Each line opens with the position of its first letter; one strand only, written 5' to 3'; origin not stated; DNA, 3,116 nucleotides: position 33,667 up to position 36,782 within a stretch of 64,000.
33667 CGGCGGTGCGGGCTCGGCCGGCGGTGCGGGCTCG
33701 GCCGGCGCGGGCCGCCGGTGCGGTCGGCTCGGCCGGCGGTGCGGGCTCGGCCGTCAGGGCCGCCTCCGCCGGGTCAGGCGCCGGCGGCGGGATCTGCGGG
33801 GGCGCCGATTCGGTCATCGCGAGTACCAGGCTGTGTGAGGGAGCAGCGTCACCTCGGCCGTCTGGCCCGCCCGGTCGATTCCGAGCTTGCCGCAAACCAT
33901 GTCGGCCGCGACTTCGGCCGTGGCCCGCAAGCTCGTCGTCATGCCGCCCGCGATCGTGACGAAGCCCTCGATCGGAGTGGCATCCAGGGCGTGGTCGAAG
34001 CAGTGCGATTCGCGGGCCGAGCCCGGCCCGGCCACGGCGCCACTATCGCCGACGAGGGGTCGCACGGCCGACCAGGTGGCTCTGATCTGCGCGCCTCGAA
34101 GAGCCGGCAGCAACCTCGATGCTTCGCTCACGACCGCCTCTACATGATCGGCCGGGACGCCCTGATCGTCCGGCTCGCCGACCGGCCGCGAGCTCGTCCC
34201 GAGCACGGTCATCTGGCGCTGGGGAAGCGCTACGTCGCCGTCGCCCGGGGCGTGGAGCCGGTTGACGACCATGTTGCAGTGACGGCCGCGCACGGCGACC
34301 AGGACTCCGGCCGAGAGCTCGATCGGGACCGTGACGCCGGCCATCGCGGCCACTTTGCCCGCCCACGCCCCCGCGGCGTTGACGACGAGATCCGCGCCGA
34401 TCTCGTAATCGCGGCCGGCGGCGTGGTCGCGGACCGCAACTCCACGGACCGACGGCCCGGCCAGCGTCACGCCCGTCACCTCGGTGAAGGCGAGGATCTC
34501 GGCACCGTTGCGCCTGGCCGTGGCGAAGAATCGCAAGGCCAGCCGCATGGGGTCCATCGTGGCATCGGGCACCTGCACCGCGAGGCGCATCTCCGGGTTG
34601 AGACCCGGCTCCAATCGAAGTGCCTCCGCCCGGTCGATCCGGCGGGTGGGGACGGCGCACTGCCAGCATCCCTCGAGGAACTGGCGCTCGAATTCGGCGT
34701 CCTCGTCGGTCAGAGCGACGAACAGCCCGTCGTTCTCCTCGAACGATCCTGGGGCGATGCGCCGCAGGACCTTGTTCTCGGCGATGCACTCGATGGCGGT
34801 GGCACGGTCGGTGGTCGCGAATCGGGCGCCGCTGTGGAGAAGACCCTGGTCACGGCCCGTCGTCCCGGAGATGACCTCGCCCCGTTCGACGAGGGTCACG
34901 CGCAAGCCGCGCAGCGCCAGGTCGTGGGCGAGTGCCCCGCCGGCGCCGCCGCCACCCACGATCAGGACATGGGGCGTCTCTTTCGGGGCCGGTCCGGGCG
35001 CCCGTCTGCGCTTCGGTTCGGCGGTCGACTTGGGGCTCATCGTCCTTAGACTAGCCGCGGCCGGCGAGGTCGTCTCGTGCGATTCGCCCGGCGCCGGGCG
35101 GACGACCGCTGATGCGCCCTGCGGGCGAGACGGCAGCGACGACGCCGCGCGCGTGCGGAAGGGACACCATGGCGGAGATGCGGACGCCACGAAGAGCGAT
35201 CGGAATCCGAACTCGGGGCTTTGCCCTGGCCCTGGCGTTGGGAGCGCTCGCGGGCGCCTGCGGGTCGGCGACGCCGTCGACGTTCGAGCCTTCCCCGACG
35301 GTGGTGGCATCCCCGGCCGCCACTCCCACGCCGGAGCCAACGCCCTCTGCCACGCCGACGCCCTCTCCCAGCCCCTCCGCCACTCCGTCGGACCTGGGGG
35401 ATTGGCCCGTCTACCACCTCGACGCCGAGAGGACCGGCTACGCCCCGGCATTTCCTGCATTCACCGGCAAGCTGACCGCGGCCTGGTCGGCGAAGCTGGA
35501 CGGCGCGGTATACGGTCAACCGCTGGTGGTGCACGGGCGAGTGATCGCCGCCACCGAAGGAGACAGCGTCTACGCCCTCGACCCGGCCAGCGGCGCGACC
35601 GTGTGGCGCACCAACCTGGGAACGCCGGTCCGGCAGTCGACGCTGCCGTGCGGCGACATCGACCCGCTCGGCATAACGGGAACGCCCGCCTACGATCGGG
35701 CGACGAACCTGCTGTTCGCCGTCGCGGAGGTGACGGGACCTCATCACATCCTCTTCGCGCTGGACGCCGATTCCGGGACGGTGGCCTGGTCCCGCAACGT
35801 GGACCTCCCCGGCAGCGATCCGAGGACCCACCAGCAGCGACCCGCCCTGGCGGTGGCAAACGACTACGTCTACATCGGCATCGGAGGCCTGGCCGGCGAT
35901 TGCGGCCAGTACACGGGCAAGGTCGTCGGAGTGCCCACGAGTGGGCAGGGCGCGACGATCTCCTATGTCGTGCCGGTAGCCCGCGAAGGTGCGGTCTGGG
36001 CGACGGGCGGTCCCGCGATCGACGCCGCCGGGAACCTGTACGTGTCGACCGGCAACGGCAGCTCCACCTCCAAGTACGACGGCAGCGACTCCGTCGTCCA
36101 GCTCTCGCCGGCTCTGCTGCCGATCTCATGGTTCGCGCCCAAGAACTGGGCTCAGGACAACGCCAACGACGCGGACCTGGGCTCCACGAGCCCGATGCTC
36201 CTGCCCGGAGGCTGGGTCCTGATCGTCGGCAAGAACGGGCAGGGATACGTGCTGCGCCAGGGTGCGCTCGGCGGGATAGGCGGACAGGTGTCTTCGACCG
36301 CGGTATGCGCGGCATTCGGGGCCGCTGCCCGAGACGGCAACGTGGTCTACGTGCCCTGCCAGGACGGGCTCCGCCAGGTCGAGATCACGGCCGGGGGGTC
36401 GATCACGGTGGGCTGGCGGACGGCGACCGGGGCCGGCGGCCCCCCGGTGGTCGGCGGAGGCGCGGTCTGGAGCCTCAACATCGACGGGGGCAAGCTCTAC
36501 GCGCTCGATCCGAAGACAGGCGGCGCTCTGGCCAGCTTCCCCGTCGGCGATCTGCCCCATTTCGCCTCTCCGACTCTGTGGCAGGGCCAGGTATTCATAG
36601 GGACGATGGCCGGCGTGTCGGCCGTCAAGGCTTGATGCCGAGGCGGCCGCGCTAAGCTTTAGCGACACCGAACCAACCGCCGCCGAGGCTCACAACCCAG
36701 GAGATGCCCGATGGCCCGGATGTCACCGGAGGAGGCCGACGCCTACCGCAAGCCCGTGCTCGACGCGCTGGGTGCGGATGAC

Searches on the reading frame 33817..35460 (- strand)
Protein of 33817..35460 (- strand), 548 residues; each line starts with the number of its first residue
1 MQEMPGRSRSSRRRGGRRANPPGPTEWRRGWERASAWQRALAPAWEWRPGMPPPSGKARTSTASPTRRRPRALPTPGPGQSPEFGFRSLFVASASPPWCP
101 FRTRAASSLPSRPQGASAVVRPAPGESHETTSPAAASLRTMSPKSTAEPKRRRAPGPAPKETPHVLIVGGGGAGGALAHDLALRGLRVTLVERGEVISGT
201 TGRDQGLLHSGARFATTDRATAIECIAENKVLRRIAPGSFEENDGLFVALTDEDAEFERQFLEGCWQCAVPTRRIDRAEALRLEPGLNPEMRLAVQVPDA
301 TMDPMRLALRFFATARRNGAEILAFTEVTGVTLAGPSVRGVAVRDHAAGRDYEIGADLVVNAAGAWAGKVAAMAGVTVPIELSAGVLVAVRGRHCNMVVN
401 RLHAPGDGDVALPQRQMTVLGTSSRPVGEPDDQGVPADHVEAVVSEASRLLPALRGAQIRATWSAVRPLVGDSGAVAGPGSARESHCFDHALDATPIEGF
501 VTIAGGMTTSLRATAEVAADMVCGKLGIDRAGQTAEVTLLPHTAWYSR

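Call 59: search_protein_families(library=pfam, proteins=[window:33817-35460:-], max_evalue=0.001)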
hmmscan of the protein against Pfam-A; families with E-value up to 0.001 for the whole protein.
window:33817-35460:- (548 aa): 6 families
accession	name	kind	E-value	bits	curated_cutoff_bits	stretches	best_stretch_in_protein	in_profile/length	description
PF01266.30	DAO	-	5.3e-48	164.8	27.9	1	165-487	2-325/353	FAD dependent oxidoreductase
PF00890.30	FAD_binding_2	-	4.9e-12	46.2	20.4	1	164-373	1-212/414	FAD binding domain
PF01494.25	FAD_binding_3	-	1.5e-07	31.4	22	1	164-379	3-172/349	FAD binding domain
PF12831.13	FAD_oxidored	-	8.9e-07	29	27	1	165-378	2-157/416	FAD dependent oxidoreductase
PF07992.20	Pyr_redox_2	-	5.3e-05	23.2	26.1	1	164-261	2-58/291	Pyridine nucleotide-disulphide oxidoreductase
PF13450.12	NAD_binding_8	-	6e-05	23.7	21.9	1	167-206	1-42/68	NAD(P)-binding Rossmann-like domain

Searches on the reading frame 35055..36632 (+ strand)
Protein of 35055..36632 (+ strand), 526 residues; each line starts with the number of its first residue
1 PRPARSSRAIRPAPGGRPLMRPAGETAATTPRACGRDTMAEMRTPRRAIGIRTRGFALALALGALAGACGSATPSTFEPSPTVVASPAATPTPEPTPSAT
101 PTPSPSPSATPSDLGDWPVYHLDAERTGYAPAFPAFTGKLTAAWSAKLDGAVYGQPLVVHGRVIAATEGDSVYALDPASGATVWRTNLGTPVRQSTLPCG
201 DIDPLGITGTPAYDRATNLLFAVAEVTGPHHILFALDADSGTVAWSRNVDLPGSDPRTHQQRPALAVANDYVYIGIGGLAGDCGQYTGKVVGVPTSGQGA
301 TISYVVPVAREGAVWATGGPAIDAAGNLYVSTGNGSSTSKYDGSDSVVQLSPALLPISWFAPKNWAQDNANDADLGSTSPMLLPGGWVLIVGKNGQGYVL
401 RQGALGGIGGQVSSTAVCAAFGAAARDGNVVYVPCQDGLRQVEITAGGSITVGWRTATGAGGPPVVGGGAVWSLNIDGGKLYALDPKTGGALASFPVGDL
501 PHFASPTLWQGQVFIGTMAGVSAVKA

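Call 59: search_protein_families(library=pfam, proteins=[window:35055-36632:+], max_evalue=0.001)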
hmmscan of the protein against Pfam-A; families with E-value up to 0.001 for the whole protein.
window:35055-36632:+ (526 aa): 3 families
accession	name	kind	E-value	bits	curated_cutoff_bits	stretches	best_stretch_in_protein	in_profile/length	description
PF13360.13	PQQ_2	-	2.7e-14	53.8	27.6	1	143-336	16-180/233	Outer membrane protein assembly factor BamB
PF13570.13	Beta-prop_ACSF4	-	1.2e-08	35.2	133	1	142-192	125-177/329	Beta-alanine-activating enzyme, beta-propeller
PF01011.28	PQQ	-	7.2e-08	32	26.7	1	137-242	24-135/595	Glucose/ethanol/alcohol dehydrogenase, beta-propeller domain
